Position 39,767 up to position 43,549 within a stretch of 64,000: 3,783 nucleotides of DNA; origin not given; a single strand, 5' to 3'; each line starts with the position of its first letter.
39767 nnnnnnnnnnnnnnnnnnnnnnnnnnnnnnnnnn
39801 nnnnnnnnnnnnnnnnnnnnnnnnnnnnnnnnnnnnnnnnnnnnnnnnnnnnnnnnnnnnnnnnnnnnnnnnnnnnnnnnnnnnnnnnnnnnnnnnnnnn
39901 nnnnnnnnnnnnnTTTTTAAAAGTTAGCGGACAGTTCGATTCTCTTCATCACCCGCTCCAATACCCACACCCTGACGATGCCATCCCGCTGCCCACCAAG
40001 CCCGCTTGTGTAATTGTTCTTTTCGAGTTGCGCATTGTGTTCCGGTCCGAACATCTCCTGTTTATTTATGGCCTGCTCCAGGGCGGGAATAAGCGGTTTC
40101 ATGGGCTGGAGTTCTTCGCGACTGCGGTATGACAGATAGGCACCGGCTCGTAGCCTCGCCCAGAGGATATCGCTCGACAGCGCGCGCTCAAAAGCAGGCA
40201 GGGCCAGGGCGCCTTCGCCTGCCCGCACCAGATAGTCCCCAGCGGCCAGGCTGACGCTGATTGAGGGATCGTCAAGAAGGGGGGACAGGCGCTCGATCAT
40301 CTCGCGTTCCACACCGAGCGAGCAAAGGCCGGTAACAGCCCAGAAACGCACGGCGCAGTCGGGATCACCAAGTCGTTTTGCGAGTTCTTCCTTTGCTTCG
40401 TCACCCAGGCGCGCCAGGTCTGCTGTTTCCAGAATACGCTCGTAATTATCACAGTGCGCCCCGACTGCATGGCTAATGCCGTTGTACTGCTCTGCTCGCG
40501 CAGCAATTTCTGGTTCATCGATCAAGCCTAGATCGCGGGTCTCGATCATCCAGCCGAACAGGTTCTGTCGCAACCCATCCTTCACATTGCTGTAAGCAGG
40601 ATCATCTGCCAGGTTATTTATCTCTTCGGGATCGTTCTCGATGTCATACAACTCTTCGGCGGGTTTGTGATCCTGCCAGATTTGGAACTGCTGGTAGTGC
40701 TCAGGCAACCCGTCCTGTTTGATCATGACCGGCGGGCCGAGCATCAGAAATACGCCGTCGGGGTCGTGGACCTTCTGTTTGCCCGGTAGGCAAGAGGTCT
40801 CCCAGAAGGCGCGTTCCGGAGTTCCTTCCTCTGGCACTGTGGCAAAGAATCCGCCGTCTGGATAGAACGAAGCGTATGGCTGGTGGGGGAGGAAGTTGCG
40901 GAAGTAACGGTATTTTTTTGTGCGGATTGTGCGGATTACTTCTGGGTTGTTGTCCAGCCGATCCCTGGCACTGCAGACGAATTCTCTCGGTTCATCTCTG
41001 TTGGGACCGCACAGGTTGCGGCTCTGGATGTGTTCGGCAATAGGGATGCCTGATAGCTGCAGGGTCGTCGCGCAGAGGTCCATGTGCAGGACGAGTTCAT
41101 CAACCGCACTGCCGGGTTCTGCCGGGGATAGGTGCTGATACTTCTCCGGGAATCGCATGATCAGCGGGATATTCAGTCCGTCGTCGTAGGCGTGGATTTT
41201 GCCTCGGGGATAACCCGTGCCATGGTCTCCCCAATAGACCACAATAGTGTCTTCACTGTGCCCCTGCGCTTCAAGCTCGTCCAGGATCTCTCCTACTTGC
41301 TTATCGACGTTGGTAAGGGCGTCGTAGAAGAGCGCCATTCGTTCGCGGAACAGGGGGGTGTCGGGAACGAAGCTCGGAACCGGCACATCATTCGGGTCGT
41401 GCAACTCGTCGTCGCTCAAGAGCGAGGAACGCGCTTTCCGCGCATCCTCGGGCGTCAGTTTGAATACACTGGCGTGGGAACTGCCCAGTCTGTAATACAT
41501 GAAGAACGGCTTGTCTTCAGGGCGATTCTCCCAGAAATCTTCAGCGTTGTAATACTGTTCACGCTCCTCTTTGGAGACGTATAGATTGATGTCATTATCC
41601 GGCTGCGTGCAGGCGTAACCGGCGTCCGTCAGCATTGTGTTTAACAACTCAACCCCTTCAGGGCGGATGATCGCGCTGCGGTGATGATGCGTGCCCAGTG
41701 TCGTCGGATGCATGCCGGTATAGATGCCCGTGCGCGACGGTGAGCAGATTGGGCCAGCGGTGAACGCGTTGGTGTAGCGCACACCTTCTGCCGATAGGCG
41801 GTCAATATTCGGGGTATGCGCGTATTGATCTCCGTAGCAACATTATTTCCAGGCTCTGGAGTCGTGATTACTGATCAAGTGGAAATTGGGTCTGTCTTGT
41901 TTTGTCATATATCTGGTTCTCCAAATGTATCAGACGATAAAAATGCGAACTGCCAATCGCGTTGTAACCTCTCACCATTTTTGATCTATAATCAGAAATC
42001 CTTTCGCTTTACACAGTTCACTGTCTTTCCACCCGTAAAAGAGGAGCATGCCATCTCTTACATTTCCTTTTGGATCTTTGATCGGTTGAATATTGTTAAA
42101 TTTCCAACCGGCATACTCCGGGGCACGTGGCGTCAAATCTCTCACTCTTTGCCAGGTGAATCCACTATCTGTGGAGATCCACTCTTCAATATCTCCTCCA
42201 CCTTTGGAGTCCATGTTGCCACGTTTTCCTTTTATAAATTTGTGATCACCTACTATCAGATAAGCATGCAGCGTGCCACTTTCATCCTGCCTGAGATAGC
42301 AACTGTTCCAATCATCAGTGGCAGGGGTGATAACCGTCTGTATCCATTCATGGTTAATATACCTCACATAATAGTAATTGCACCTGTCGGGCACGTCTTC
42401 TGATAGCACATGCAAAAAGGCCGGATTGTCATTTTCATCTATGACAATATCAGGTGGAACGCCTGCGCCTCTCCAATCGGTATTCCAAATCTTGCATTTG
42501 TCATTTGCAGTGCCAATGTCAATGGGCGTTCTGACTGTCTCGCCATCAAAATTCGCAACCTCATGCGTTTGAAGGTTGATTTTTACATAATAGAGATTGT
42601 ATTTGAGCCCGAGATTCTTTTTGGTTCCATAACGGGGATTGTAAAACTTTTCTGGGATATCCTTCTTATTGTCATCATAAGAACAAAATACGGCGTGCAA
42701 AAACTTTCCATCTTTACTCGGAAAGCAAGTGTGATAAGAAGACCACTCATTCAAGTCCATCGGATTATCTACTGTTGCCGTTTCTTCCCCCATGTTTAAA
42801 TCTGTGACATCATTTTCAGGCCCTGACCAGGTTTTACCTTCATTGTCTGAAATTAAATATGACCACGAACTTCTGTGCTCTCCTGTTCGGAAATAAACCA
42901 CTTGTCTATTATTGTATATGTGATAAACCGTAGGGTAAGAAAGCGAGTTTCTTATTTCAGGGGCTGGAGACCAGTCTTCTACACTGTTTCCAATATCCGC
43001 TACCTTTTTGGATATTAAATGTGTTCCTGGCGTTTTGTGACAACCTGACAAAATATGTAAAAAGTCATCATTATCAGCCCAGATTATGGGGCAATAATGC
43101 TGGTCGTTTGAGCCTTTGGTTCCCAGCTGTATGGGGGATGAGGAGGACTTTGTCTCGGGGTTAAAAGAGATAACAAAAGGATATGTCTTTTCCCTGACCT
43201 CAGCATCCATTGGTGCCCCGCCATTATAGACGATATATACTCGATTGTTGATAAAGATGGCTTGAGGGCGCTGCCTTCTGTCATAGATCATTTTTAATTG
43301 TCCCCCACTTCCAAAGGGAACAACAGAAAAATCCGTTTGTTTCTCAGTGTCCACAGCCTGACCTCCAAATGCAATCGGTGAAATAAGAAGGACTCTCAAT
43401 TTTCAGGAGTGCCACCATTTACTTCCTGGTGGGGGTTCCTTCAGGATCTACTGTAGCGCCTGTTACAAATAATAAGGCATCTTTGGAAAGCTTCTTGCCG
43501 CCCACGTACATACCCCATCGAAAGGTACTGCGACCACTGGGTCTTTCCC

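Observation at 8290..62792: Nine PhyH-family Fe/2OG dioxygenase paralogs systematically interleaved and co-transcribed with 13 cytoplasmic sulfatases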

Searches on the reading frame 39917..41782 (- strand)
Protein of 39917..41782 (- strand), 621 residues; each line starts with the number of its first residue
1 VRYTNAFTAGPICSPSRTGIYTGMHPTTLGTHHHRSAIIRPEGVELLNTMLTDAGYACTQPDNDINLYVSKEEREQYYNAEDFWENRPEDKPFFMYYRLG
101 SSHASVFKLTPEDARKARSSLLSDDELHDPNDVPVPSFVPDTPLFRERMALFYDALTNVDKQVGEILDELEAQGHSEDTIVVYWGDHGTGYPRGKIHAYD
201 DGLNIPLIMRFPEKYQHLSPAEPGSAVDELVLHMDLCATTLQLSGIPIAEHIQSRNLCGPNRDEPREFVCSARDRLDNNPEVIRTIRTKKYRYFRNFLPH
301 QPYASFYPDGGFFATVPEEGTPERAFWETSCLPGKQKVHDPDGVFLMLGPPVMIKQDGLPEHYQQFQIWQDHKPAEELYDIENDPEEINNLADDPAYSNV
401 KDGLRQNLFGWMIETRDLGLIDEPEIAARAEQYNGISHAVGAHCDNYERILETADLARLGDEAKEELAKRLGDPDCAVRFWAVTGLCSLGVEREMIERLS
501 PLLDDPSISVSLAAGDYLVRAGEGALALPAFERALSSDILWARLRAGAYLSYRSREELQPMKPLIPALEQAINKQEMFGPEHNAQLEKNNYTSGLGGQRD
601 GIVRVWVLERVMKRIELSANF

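Call 5: search_protein_families(library=pfam, proteins=[window:39917-41782:-])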
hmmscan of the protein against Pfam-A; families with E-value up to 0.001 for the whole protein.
window:39917-41782:- (621 aa): 3 families
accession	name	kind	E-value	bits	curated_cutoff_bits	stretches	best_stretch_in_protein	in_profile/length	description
PF00884.28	Sulfatase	-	1.9e-29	103.4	25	2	77-246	150-301/301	Sulfatase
PF16347.10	SGSH_C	-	2.4e-13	50.9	29.3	2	195-257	8-64/154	N-sulphoglucosamine sulphohydrolase, C-terminal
PF13646.12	HEAT_2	-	3.3e-06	27.7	27.7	1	466-541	3-77/88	HEAT repeats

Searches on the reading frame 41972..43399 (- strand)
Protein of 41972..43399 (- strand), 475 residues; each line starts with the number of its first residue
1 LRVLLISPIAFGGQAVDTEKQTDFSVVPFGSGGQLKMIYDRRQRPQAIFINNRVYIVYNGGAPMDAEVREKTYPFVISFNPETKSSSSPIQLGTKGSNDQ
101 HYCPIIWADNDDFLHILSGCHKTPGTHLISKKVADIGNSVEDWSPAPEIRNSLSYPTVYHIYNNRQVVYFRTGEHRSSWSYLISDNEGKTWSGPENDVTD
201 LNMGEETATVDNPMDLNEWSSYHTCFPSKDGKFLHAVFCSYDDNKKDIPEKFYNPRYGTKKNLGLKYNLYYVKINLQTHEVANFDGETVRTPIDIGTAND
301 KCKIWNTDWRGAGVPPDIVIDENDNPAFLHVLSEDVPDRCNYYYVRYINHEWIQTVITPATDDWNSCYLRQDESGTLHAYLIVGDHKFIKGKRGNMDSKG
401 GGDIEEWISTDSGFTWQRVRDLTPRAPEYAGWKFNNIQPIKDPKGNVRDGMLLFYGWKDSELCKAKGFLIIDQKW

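Call 5: search_protein_families(library=pfam, proteins=[window:41972-43399:-])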
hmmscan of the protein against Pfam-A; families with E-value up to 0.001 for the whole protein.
window:41972-43399:- (475 aa): 2 families
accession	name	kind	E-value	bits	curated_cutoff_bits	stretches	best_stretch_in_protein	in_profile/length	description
PF15892.11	BNR_4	-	2.7e-13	50.3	27.3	1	96-357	35-269/272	BNR repeat-containing family member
PF13088.12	BNR_2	-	6.4e-06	26.2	31.4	0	362-453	50-125/277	BNR repeat-like domain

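Call 64: search_protein_families(library=ncbifam, max_evalue=0.01, proteins=[window:41972-43399:-])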
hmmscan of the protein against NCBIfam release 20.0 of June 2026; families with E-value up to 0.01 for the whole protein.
window:41972-43399:- (475 aa): 0 families
